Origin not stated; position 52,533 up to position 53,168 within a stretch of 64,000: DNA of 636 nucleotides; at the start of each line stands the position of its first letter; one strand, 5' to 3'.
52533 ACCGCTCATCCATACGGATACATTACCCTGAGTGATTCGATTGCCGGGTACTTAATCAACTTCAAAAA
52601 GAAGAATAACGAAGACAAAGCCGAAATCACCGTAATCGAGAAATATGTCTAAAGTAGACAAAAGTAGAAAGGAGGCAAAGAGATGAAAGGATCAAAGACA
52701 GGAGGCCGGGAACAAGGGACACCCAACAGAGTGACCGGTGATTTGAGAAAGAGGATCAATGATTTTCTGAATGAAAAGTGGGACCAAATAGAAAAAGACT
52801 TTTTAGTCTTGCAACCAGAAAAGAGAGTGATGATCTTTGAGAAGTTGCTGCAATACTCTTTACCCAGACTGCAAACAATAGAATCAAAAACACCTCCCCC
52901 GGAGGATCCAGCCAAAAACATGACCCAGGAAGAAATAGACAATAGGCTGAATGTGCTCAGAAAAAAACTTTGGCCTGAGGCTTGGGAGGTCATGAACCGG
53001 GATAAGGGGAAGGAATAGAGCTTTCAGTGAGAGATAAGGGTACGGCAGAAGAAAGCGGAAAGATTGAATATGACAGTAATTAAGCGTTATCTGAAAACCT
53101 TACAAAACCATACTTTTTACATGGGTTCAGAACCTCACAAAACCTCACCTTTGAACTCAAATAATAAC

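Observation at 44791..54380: Unclassifiable ~9.6-kb integrative element in tRNA-Arg(ACG) with 17-bp att repeats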

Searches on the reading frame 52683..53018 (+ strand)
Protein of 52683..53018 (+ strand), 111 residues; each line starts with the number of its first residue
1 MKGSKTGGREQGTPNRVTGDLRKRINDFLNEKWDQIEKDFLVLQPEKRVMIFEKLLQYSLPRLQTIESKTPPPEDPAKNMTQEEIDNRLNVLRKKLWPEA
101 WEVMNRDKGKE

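Call 6: search_protein_families(library=pfam, proteins=[window:52683-53018:+], max_evalue=0.01)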
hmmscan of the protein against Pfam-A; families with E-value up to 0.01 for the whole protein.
window:52683-53018:+ (111 aa): 0 families

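Call 7: search_protein_families(library=phrogs, proteins=[window:52683-53018:+], max_evalue=0.01)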
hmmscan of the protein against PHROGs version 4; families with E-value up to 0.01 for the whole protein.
window:52683-53018:+ (111 aa): 0 families

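Call 9: search_protein_families(library=ncbifam, proteins=[window:52683-53018:+], max_evalue=0.01)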
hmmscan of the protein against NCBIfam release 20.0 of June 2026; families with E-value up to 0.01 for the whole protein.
window:52683-53018:+ (111 aa): 0 families

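Call 16: search_protein_families(library=padloc, proteins=[window:52683-53018:+], max_evalue=0.01)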
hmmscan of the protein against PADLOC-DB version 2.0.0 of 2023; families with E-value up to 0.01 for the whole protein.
window:52683-53018:+ (111 aa): 0 families

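Call 50: search_protein_families(library=pfam, proteins=[L051:5318-5956:+, L037:4243-4920:+, L034:11796-12635:+, L074:5303-6100:+, L051:5959-6594:+, L058:261-911:+, L051:2102-2734:+, L019:12499-14355:+, L015:7718-9190:+, L074:6843-8174:+], max_evalue=0.05)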
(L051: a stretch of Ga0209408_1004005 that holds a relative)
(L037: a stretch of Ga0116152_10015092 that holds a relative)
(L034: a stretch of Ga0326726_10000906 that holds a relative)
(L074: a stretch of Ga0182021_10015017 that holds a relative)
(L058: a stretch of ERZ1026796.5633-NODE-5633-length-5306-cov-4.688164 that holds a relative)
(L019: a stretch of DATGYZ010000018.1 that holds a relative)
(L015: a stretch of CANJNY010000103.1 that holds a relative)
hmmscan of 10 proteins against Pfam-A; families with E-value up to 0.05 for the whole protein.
L051:5318-5956:+ (212 aa): 0 families

L037:4243-4920:+ (225 aa): 1 family
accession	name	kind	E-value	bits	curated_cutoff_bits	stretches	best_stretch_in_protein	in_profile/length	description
PF19817.4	DUF6300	-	0.022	15.3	27.8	0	18-53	47-81/110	Family of unknown function (DUF6300)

L034:11796-12635:+ (279 aa): 2 families
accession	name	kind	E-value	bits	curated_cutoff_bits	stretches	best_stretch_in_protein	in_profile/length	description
PF18206.8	Porphyrn_cat_1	-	0.0038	18.3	27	1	4-42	9-48/105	Porphyranase beta-sandwich domain 1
PF08681.18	TacA1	-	0.043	14.2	21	0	21-39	1-19/80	Antitoxin TacA 1-like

L074:5303-6100:+ (265 aa): 0 families

L051:5959-6594:+ (211 aa): 3 families
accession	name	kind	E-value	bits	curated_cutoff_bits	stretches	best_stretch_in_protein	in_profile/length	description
PF20606.3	DUF6799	-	0.022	15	26.8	0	160-185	37-62/63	Domain of unknown function (DUF6799)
PF06152.16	Phage_min_cap2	-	0.023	14.1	26.3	1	52-111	7-62/366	Phage minor capsid protein 2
PF06160.17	EzrA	-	0.023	13.5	39.6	1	47-129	16-98/557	Septation ring formation regulator, EzrA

L058:261-911:+ (216 aa): 2 families
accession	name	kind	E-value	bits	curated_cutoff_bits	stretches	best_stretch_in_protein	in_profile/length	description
PF11300.13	DUF3102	-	1.8e-10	41.6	24.4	1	27-75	22-70/129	Protein of unknown function (DUF3102)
PF20594.3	DUF6794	-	0.0016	18.9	27.1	1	37-85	27-73/83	Domain of unknown function (DUF6794)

L051:2102-2734:+ (210 aa): 1 family
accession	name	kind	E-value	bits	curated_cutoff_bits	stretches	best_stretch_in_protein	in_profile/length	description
PF09687.15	PRESAN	-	0.026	15.4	23.7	0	38-75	85-121/125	Plasmodium RESA N-terminal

L019:12499-14355:+ (618 aa): 0 families

L015:7718-9190:+ (490 aa): 1 family
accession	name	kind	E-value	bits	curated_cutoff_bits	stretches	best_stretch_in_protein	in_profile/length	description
PF22530.2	Terminase-T7_RNaseH-like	-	2.6e-05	24.9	27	1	325-422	1-97/108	Terminase Bacteriophage T7, Ribonuclease H-like domain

L074:6843-8174:+ (443 aa): 1 family
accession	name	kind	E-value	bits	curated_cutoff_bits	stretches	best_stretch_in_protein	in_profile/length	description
PF03237.21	Terminase_6N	-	0.00025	21.2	22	1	28-235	2-203/215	Terminase large subunit, T4likevirus-type, N-terminal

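Call 51: search_protein_families(library=phrogs, proteins=[L051:5318-5956:+, L037:4243-4920:+, L034:11796-12635:+, L074:5303-6100:+, L051:5959-6594:+, L058:261-911:+, L051:2102-2734:+, L019:12499-14355:+, L015:7718-9190:+, L074:6843-8174:+], max_evalue=0.05)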
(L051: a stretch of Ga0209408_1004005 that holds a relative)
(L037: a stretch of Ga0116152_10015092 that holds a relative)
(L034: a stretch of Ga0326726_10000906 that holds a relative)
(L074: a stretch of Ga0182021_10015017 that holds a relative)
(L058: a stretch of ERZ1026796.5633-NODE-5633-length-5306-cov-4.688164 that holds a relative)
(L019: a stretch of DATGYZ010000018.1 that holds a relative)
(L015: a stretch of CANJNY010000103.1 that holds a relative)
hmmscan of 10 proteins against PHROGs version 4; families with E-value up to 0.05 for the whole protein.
L051:5318-5956:+ (212 aa): 0 families

L037:4243-4920:+ (225 aa): 0 families

L034:11796-12635:+ (279 aa): 0 families

L074:5303-6100:+ (265 aa): 0 families

L051:5959-6594:+ (211 aa): 3 families
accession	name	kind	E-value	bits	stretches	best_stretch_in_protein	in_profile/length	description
phrog_12993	-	unknown function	0.015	16.2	1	43-77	56-90/143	-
phrog_13196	-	tail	0.036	15.1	0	97-160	82-144/151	major tail protein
phrog_2231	-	unknown function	0.048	13.1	0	51-97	265-311/674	-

L058:261-911:+ (216 aa): 4 families
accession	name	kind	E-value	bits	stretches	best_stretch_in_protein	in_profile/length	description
phrog_6146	-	unknown function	5.1e-21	76.4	1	10-97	35-132/197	-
phrog_15609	-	unknown function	2.3e-10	41.3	1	28-76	29-77/316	-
phrog_1748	-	unknown function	0.00027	21.2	1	15-70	51-105/302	-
phrog_11916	-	unknown function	0.023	16.1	1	40-74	5-38/107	-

L051:2102-2734:+ (210 aa): 0 families

L019:12499-14355:+ (618 aa): 3 families
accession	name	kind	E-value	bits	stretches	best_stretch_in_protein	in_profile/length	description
phrog_33803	-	unknown function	9.3e-16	58.2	1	5-446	123-586/762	-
phrog_30639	-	unknown function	2.9e-14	53.4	1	4-222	4-224/815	-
phrog_23570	-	head and packaging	1.3e-11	44.5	1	1-133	1-135/905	virion structural protein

L015:7718-9190:+ (490 aa): 5 families
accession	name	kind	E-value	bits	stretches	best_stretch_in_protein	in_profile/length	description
phrog_38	-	head and packaging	1.3e-88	299.6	2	185-475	406-705/760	terminase large subunit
phrog_4758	-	head and packaging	1.4e-56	192.5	1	25-260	22-240/243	terminase large subunit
phrog_30251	-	head and packaging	2.8e-50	172.4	1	47-462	42-449/799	terminase large subunit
phrog_5573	-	head and packaging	2.6e-27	96.8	1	243-480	7-241/250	terminase large subunit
phrog_979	-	head and packaging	0.022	14.4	1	330-482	452-608/642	terminase large subunit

L074:6843-8174:+ (443 aa): 2 families
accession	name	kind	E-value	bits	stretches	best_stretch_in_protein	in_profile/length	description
phrog_2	-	head and packaging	1.3e-26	94.6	1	16-428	275-595/807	terminase large subunit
phrog_979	-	head and packaging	3.6e-18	66.6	2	14-174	157-307/642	terminase large subunit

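Call 59: search_dna_similar(query=window:52683-53015:+, collection=phages, mode=protein, max_evalue=0.01, max_rows=25)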
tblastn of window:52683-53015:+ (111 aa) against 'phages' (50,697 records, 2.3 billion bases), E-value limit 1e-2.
Records with a match: 2; places in all: 2; records where one place covers at least 80% of the query: 0.
Best place of each record, by identity: <60% 2.
By first word of the organism name: Bacteroides 2.
By host as written in the record: Bacteroides koreensis HM3 1; Bacteroides fragilis BL19 1.
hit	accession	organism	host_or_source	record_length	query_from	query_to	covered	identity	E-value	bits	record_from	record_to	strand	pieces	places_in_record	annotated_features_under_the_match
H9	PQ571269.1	Bacteroides phage BKO1-TP3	Bacteroides koreensis HM3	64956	2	65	58%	43.9%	9e-8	54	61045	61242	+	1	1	hypothetical protein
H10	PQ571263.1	Bacteroides phage BF1-TP2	Bacteroides fragilis BL19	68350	7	67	55%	39.3%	1e-8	57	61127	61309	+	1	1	DUF5681 domain-containing protein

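Call 62: get_annotated_region(hit=H10, flank=7000)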
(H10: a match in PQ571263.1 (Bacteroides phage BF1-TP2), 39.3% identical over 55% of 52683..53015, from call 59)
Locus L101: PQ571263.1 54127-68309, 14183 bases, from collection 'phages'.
description: Bacteroides phage BF1-TP2, complete genome.
organism: Bacteroides phage BF1-TP2 (NCBI taxid 3385211)
taxonomy: Viruses
host: Bacteroides fragilis BL19; source: sewage from septic tank; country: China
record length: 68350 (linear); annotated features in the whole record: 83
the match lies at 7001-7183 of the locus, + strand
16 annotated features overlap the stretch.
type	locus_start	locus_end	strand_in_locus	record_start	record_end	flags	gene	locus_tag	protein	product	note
CDS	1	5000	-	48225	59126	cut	-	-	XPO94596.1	hypothetical protein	BF1-TP2_gp68; BF1-TP2_gp68; None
CDS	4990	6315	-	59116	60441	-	-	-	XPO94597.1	hypothetical protein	BF1-TP2_gp69; BF1-TP2_gp69; None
CDS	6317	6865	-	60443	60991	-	-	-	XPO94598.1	hypothetical protein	BF1-TP2_gp70; BF1-TP2_gp70; None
CDS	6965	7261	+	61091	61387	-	-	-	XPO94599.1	DUF5681 domain-containing protein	BF1-TP2_gp71; BF1-TP2_gp71; None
CDS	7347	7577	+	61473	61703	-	-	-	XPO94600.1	hypothetical protein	BF1-TP2_gp72; BF1-TP2_gp72; None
CDS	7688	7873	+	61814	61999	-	-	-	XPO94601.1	hypothetical protein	BF1-TP2_gp73; BF1-TP2_gp73; None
CDS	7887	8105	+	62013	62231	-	-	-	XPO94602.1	transcriptional regulator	BF1-TP2_gp74; BF1-TP2_gp74; Annot2=(structure alignment-afuniprot50) AF-A0A3D0XTW6-F1-model_v4 XRE family ...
CDS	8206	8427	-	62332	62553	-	-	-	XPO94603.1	putative tail-fiber protein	BF1-TP2_gp75; BF1-TP2_gp75; None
CDS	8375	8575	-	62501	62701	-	-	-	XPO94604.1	hypothetical protein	BF1-TP2_gp76; BF1-TP2_gp76; None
CDS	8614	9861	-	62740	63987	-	-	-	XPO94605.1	Tyr recombinase domain-containing protein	BF1-TP2_gp77; BF1-TP2_gp77; Annot2=(structure alignment-afuniprot50) AF-A0A015Z7G7-F1-model_v4 Phage integrase family ...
CDS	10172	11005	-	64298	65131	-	-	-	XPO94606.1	transcriptional repressor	BF1-TP2_gp78; BF1-TP2_gp78; Annot2=(structure alignment-afuniprot50) AF-A0A1M5F538-F1-model_v4 Phage repressor protein ...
CDS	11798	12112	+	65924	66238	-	-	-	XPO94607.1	hypothetical protein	BF1-TP2_gp79; BF1-TP2_gp79; None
CDS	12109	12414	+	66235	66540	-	-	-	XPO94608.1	hypothetical protein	BF1-TP2_gp80; BF1-TP2_gp80; None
CDS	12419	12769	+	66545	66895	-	-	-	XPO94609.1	hypothetical protein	BF1-TP2_gp81; BF1-TP2_gp81; None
CDS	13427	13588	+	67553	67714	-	-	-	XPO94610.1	hypothetical protein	BF1-TP2_gp82; BF1-TP2_gp82; None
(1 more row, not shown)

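Call 63: get_annotated_region(hit=H9, flank=4000)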
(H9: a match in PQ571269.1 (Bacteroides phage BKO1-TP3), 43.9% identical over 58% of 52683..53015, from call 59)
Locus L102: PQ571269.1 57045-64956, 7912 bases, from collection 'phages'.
description: Bacteroides phage BKO1-TP3, complete genome.
organism: Bacteroides phage BKO1-TP3 (NCBI taxid 3385217)
taxonomy: Viruses
host: Bacteroides koreensis HM3; source: sewage from septic tank; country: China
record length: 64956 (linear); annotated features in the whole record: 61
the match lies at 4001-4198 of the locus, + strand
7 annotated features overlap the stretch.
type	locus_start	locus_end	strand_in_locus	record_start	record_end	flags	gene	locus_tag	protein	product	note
CDS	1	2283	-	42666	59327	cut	-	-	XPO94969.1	DarB-like antirestriction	BKO1-TP3_gp55; BKO1-TP3_gp55; None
CDS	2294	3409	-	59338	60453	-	-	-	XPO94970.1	hypothetical protein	BKO1-TP3_gp56; BKO1-TP3_gp56; None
CDS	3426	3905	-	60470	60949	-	-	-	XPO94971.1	hypothetical protein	BKO1-TP3_gp57; BKO1-TP3_gp57; None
CDS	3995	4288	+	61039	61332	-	-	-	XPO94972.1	hypothetical protein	BKO1-TP3_gp58; BKO1-TP3_gp58; None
CDS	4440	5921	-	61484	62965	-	-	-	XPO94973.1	integrase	BKO1-TP3_gp59; BKO1-TP3_gp59; Annot2=(structure alignment-afuniprot50) AF-R5PF91-F1-model_v4 Putative bacteriophage ...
CDS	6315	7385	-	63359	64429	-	-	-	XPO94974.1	hypothetical protein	BKO1-TP3_gp60; BKO1-TP3_gp60; None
CDS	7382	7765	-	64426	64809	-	-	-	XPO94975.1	transcriptional repressor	BKO1-TP3_gp61; BKO1-TP3_gp61; Annot2=(structure alignment-afuniprot50) AF-A0A831TIL5-F1-model_v4 XRE family ...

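Call 64: search_protein_families(library=pfam, proteins=[L043:8340-11420:+, L043:3991-5553:+, L043:5550-6584:+, L043:6581-7732:+, L036:13315-16026:+, L036:16456-18102:+, L036:18219-20147:+, L015:9284-10477:-, L043:1030-1656:+, L036:7155-8678:+], max_evalue=0.001)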
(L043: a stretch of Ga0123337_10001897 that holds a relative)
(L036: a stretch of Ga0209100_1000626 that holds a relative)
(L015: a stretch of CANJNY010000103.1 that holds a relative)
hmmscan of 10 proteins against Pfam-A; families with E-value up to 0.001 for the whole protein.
L043:8340-11420:+ (1026 aa): 6 families
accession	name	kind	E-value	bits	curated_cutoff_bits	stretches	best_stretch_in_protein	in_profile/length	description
PF12008.13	EcoR124_C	-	5.9e-65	219.9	23.1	1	755-1015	1-260/260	Type I restriction and modification enzyme - subunit R C terminal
PF22679.2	T1R_D3-like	-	4.5e-60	203.1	27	1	566-734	2-158/158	Type I restriction enzyme subunit R domain 3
PF18766.7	SWI2_SNF2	-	3.9e-56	190.6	26.7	1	297-524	1-204/221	SWI2/SNF2 ATPase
PF04313.20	HSDR_N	-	3.8e-40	138.3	25.1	1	29-224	1-196/198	Type I restriction enzyme R protein N terminus (HSDR_N)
PF04851.21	ResIII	-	5.2e-39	134.2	22.5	1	293-461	3-163/164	Type III restriction enzyme, res subunit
PF00270.35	DEAD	-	7.5e-10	39.2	26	1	330-461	22-161/167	DEAD/DEAH box helicase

L043:3991-5553:+ (520 aa): 5 families
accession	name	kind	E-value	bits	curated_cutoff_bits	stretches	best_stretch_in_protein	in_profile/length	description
PF02384.22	N6_Mtase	-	3.4e-116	388.4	20.4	1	175-483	2-310/311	N-6 DNA Methylase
PF12161.14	HsdM_N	-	8.7e-22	78.6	24.5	1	10-163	1-135/135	HsdM N-terminal domain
PF07669.17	Eco57I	-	2e-05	25.2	25.3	1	272-389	44-165/171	Eco57I restriction-modification methylase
PF01170.24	UPF0020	-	0.00039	20.6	22.3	0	215-309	22-133/197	RMKL-like, methyltransferase domain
PF05175.20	MTS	-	0.00051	20.2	23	0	218-308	28-109/170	Methyltransferase small domain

L043:5550-6584:+ (344 aa): 1 family
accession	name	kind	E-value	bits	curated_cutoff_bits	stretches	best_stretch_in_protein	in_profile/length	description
PF13310.11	Virulence_RhuM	-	3.1e-106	354.7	33.7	1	72-315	1-245/252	Virulence protein RhuM family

L043:6581-7732:+ (383 aa): 1 family
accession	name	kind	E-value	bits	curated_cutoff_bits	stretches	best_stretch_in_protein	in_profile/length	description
PF01420.25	Methylase_S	-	2.2e-37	129.3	22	2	13-164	1-163/168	Type I restriction modification DNA specificity domain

L036:13315-16026:+ (903 aa): 7 families
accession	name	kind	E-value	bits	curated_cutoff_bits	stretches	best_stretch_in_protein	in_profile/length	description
PF20473.4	MmeI_Mtase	-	3.6e-106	354.5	27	1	322-574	2-252/259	MmeI, DNA-methyltransferase domain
PF20466.3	MmeI_TRD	-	5.7e-68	228.8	27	1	601-802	3-207/207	MmeI, target recognition domain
PF20464.3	MmeI_N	-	1.4e-29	104.2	27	1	1-159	1-181/181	MmeI, N-terminal domain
PF20465.4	MmeI_hel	-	6.2e-26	91.4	27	1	169-246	1-75/75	MmeI, helicase spacer domain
PF20467.3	MmeI_C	-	9e-19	67.9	27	1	815-880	14-79/83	MmeI, C-terminal domain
PF07669.17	Eco57I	-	3.1e-08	34.4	25.3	1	390-530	2-146/171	Eco57I restriction-modification methylase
PF02384.22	N6_Mtase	-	0.0003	20.6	20.4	1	340-471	47-138/311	N-6 DNA Methylase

L036:16456-18102:+ (548 aa): 2 families
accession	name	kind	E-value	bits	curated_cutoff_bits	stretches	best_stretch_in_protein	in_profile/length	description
PF13749.12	HATPase_c_4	-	1.2e-17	64.1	26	1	298-380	3-88/89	Putative ATP-dependent DNA helicase recG C-terminal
PF04326.19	SLFN_AlbA_2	-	1.2e-10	42.4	25.3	1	4-123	1-116/118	Schlafen, AlbA_2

L036:18219-20147:+ (642 aa): 3 families
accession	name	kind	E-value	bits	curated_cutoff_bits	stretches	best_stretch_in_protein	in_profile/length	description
PF00270.35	DEAD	-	3.7e-08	33.7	26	1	26-189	3-157/167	DEAD/DEAH box helicase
PF04851.21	ResIII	-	2.4e-07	31.2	22.5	1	23-190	4-160/164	Type III restriction enzyme, res subunit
PF00271.37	Helicase_C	-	0.00025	21.7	23.5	0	325-376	58-108/110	Helicase conserved C-terminal domain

L015:9284-10477:- (397 aa): 2 families
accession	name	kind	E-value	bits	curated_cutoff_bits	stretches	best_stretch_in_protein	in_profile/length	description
PF13455.12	MUG113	-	9.5e-14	52.2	22.3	1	289-375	1-71/73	Meiotically up-regulated gene 113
PF10544.15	T5orf172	-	1.5e-09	38.7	20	1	268-376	1-99/101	T5orf172 domain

L043:1030-1656:+ (208 aa): 1 family
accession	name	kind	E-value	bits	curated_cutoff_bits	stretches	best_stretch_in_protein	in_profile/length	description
PF19781.4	DUF6266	-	1.9e-05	24.7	23.4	1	14-204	3-195/198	Family of unknown function (DUF6266)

L036:7155-8678:+ (507 aa): 0 families

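Call 94: search_solved_structures(query=A5, max_evalue=5)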
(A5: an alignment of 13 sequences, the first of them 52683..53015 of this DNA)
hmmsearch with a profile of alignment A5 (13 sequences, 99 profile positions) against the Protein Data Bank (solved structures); distinct sequences matched with E-value up to 5: 17.
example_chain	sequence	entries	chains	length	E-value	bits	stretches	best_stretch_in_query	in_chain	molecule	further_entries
5cmb_A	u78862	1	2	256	0.014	19.2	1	11-53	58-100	ML032222a iGluR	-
4yki_A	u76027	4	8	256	0.014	19.2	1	11-53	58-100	ML032222a iGluR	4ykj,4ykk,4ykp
5cmc_A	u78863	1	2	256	0.014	19.2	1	11-53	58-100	ML032222a iGluR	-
1sxj_C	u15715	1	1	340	0.1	16.5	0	23-58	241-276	Activator 1 40 kDa subunit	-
3e8t_A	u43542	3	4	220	0.18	15.7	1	24-67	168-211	Takeout-like protein 1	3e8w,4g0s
8tw7_3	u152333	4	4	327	0.2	15.5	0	23-58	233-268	Replication factor C subunit 3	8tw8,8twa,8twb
3iqt_A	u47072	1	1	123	0.21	15.5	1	19-70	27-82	Signal transduction histidine-protein kinase barA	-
8fs3_C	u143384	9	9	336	0.22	15.4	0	23-58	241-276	Replication factor C subunit 3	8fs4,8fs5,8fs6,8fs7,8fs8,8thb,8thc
8dr0_C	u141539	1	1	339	0.22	15.4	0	23-58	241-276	Replication factor C subunit 3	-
7ste_C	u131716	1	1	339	0.23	15.4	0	23-58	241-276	Replication factor C subunit 3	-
7sgz_C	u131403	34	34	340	0.23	15.3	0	23-58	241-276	Replication factor C subunit 3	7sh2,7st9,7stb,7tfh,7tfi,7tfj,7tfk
3skq_A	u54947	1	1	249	0.36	14.7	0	11-75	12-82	Mitochondrial distribution and morphology protein 38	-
7rro_h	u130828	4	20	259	1.9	12.4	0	16-49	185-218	Enkurin, TRPC channel interacting protein | Enkurin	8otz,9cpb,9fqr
8fjg_A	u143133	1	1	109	2.2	12.2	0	16-43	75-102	H12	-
9cpc_2I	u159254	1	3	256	2.6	12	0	16-49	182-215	Enkurin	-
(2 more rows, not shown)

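Call 95: search_protein_families(library=pfam, alignment_id=A5, max_evalue=0.05)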
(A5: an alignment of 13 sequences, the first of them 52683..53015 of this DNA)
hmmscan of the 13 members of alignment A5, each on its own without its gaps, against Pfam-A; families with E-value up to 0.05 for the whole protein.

A. member 1, window:52683-53015:+ (111 aa): 1 family
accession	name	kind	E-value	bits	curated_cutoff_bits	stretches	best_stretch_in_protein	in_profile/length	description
PF08312.17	cwf21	-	0.015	15.8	23.2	1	78-97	23-42/44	cwf21 domain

B. families by the number of members that match (of 13 scanned): 9 families
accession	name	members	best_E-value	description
PF18932.5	DUF5681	9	7.9e-10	Family of unknown function (DUF5681)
PF20121.4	DUF6511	1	0.0043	Family of unknown function (DUF6511)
PF08312.17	cwf21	1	0.015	cwf21 domain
PF02172.21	KIX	1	0.029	KIX domain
PF04634.17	YezG-like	1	0.029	Immunity protein YezG-like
PF11838.14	ERAP1_C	1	0.03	ERAP1-like C-terminal domain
PF21733.3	Death_3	1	0.031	Death domain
PF04363.17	DUF496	1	0.032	Protein of unknown function (DUF496)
PF13991.11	BssS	1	0.035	BssS protein family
